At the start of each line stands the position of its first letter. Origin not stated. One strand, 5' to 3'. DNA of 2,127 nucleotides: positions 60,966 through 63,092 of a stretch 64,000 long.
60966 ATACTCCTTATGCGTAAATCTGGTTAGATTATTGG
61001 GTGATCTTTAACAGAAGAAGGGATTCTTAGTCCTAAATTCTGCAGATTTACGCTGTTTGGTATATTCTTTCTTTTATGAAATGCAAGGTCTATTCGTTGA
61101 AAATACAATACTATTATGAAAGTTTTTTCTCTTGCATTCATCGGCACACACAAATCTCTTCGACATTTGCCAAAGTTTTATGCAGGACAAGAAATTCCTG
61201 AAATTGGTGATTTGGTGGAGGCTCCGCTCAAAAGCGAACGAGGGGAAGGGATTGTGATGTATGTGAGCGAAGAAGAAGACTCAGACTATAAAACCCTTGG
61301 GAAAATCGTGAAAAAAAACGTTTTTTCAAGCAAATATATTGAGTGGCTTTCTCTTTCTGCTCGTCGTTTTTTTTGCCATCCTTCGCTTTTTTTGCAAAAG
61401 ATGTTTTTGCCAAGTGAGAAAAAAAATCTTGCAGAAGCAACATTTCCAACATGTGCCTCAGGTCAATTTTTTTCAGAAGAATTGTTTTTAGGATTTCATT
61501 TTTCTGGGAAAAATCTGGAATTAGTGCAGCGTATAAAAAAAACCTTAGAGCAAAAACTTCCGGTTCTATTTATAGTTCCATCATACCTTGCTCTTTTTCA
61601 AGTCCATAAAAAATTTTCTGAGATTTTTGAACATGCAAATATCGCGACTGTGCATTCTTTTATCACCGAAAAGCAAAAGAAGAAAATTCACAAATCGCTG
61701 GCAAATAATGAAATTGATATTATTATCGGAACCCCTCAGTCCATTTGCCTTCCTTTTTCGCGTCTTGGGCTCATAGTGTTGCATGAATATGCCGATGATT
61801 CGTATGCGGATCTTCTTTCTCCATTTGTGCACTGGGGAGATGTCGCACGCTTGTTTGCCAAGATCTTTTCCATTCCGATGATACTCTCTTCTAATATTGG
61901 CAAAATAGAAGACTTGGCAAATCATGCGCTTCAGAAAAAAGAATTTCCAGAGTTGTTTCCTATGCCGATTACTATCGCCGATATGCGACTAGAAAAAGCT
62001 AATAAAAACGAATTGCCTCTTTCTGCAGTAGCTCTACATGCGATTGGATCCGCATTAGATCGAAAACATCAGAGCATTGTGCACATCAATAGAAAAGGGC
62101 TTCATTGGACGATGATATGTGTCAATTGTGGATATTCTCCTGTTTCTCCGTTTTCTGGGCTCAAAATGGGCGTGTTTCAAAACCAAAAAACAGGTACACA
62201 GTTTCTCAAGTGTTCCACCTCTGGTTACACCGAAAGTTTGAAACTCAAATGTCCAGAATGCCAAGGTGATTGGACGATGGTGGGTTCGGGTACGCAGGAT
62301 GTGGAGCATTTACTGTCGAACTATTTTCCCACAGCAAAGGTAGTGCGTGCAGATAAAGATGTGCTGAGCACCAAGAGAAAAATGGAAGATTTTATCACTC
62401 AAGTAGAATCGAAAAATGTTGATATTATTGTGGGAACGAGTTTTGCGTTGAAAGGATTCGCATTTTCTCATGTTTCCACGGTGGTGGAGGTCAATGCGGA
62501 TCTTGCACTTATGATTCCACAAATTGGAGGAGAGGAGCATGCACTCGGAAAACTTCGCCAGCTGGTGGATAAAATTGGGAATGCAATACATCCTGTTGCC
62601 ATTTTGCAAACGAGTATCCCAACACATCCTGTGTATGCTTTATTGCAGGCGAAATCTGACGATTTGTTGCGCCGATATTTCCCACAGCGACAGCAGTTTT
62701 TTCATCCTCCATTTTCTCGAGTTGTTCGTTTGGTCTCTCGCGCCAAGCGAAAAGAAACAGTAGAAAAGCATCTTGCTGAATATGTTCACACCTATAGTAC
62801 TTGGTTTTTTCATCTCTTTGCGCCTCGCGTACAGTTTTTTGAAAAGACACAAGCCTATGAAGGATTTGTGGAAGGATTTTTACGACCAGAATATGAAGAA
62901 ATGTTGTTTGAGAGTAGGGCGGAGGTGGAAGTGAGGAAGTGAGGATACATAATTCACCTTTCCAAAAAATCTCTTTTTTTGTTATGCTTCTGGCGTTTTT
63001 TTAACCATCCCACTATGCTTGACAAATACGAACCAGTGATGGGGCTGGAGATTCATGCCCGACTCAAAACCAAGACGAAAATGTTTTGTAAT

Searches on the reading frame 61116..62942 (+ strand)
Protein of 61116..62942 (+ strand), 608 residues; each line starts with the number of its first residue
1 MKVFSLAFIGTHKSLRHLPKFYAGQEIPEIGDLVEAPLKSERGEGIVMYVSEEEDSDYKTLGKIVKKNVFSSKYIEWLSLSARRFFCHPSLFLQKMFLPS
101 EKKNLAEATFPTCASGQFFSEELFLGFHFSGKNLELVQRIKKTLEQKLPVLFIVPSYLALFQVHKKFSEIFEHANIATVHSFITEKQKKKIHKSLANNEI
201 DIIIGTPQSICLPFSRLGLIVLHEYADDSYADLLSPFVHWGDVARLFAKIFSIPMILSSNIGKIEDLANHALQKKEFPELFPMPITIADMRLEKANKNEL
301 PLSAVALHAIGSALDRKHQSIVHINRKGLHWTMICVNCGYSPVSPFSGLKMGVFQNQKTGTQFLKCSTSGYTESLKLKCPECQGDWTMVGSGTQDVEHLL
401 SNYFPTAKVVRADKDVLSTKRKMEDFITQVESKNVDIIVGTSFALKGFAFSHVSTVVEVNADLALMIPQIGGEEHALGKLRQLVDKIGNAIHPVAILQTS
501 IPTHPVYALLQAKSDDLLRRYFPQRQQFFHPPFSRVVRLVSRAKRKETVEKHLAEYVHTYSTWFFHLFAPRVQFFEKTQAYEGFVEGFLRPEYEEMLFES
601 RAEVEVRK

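Call 45: find_encoding_contigs(protein=window:61116-62942:+, flank=10000, max_places=4)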
Protein window:61116-62942:+ (608 aa): no gene with exactly this product is on record in the collection.

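Call 50: search_protein_families(library=pfam, proteins=[window:61116-62942:+], max_evalue=1)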
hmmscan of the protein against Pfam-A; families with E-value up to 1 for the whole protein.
window:61116-62942:+ (608 aa): 7 families
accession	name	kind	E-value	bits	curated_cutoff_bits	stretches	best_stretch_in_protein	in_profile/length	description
PF00270.35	DEAD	-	2.6e-07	31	26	1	135-224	34-125/167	DEAD/DEAH box helicase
PF00271.37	Helicase_C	-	8.6e-05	23.2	23.5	1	406-462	39-93/110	Helicase conserved C-terminal domain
PF17764.6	PriA_3primeBD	-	0.00082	19.6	22.7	1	28-96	22-94/96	3'DNA-binding domain (3'BD)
PF04851.21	ResIII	-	0.0048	17.3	22.5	1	134-210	38-110/164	Type III restriction enzyme, res subunit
PF09127.17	Leuk-A4-hydro_C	-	0.013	16.1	27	0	504-538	75-109/112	Leukotriene A4 hydrolase, C-terminal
PF00265.24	TK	-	0.11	12.8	20.6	1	123-203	5-81/176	Thymidine kinase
PF21817.3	CapR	-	0.14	12.8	24.2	1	355-391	10-47/67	CapR homology domain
